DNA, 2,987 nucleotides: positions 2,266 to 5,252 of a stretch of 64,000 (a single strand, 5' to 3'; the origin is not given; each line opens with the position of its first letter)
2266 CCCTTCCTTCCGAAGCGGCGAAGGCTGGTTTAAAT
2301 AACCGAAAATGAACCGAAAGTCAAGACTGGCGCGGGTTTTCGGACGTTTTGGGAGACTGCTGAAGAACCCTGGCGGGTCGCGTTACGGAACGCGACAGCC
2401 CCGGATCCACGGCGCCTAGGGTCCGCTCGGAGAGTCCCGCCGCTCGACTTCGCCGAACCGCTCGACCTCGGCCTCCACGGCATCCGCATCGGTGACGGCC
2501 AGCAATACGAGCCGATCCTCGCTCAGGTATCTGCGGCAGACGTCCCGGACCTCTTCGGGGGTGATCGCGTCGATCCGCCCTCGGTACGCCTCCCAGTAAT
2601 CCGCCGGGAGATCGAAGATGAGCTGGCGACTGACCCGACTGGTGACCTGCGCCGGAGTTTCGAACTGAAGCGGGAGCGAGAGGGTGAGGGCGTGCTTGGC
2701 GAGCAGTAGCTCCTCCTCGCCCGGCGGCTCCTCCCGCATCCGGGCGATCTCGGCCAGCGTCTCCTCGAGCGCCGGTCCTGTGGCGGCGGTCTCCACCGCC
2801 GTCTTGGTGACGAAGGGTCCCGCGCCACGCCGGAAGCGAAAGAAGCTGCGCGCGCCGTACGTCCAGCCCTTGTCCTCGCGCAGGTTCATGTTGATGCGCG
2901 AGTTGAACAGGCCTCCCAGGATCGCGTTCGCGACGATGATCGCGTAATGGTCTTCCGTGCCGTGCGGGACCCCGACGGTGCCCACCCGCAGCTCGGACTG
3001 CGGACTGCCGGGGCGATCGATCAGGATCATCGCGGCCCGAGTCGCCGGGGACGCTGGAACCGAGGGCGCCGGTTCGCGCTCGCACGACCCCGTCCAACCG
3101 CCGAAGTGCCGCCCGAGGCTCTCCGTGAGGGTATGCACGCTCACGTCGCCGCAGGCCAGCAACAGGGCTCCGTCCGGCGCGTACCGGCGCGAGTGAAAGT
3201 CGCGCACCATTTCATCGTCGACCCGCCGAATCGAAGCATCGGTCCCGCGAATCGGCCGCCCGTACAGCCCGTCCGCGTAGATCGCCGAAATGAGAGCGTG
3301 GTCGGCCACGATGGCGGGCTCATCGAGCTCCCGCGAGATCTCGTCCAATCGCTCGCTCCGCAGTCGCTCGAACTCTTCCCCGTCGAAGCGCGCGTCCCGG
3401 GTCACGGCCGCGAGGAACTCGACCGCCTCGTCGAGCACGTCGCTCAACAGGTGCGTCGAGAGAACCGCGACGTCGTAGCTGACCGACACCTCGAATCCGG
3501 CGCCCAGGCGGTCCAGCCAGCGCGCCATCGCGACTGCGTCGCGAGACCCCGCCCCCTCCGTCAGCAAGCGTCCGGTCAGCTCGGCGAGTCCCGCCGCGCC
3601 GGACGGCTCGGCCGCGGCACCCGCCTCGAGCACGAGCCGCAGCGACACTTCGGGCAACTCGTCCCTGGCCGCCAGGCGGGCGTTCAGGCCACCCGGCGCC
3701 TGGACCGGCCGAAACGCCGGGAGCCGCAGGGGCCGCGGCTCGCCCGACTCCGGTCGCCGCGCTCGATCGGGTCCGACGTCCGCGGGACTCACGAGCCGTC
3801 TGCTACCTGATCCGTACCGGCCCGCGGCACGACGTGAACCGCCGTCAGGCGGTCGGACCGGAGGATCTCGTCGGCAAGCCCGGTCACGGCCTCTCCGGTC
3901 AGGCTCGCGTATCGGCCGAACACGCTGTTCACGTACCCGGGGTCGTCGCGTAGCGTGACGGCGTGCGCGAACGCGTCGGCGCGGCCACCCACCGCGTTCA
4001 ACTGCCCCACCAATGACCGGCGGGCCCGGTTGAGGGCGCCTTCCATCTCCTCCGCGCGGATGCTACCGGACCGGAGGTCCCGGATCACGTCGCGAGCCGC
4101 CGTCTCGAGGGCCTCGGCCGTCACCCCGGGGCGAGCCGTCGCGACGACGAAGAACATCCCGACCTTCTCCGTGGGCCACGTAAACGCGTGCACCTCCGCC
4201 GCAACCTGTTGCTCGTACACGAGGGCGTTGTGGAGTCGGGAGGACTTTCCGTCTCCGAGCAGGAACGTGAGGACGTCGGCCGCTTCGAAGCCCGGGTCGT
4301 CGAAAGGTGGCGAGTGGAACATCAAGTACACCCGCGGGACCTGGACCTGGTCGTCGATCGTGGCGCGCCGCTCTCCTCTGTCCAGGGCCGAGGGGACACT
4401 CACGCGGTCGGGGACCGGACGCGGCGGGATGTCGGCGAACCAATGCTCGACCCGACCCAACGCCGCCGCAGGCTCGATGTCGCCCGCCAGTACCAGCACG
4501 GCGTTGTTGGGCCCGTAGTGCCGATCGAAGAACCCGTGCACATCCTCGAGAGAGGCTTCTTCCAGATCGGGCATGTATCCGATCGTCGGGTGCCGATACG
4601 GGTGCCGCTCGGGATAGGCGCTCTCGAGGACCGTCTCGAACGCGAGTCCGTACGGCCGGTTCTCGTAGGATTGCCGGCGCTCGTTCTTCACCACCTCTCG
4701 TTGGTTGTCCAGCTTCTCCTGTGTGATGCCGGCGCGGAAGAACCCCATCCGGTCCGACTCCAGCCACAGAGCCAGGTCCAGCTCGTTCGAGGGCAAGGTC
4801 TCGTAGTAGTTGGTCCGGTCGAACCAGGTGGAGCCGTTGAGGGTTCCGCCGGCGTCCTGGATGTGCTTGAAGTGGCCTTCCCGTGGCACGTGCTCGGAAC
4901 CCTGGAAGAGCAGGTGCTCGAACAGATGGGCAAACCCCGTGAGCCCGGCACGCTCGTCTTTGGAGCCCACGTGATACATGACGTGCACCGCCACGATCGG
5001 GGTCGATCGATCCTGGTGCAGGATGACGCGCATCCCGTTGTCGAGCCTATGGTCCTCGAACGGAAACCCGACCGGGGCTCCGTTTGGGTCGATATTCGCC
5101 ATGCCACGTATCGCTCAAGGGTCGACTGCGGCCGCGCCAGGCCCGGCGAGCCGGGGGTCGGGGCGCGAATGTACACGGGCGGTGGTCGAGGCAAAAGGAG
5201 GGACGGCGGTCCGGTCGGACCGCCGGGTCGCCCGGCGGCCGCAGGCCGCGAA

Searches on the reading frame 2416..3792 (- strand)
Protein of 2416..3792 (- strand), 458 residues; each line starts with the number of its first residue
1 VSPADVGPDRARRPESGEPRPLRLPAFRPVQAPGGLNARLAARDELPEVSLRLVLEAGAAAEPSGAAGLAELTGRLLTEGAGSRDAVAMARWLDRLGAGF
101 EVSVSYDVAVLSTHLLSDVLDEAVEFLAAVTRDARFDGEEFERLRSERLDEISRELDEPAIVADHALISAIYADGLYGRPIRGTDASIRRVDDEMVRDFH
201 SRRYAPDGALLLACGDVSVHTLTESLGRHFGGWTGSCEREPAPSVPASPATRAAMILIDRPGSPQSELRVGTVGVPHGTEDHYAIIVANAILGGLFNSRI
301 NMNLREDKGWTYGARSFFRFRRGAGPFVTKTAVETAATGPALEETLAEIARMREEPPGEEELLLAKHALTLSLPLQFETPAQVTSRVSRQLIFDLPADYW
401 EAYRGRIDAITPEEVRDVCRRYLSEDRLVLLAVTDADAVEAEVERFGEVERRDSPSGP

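Call 71: search_protein_families(library=pfam, proteins=[window:2416-3792:-], max_evalue=0.001)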
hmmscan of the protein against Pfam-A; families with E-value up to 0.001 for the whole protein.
window:2416-3792:- (458 aa): 2 families
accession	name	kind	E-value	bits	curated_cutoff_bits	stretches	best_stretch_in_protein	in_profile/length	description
PF05193.26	Peptidase_M16_C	-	1.9e-28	100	23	1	193-369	4-181/181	Peptidase M16 inactive domain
PF00675.25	Peptidase_M16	-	2.1e-14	54.1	22.3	1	47-184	11-148/149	Insulinase (Peptidase family M16)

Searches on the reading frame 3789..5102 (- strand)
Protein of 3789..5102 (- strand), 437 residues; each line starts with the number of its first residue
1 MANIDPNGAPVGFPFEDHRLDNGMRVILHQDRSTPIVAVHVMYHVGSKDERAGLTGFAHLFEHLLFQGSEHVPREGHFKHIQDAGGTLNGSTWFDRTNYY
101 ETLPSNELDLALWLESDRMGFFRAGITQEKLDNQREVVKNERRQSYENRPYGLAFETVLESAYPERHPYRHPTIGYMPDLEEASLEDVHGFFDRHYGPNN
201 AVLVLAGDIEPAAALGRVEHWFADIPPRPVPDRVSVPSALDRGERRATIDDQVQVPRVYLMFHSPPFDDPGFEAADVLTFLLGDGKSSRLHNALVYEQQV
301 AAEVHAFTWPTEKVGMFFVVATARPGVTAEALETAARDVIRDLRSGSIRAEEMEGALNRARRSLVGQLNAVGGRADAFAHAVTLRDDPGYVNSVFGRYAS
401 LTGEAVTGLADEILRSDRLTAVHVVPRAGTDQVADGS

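Call 71: search_protein_families(library=pfam, proteins=[window:3789-5102:-], max_evalue=0.001)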
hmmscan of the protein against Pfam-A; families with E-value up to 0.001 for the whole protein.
window:3789-5102:- (437 aa): 2 families
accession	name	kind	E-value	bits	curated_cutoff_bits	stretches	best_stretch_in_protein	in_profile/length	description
PF05193.26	Peptidase_M16_C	-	2.8e-30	106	23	1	184-358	3-179/181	Peptidase M16 inactive domain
PF00675.25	Peptidase_M16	-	3e-18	66.6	22.3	1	25-164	1-137/149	Insulinase (Peptidase family M16)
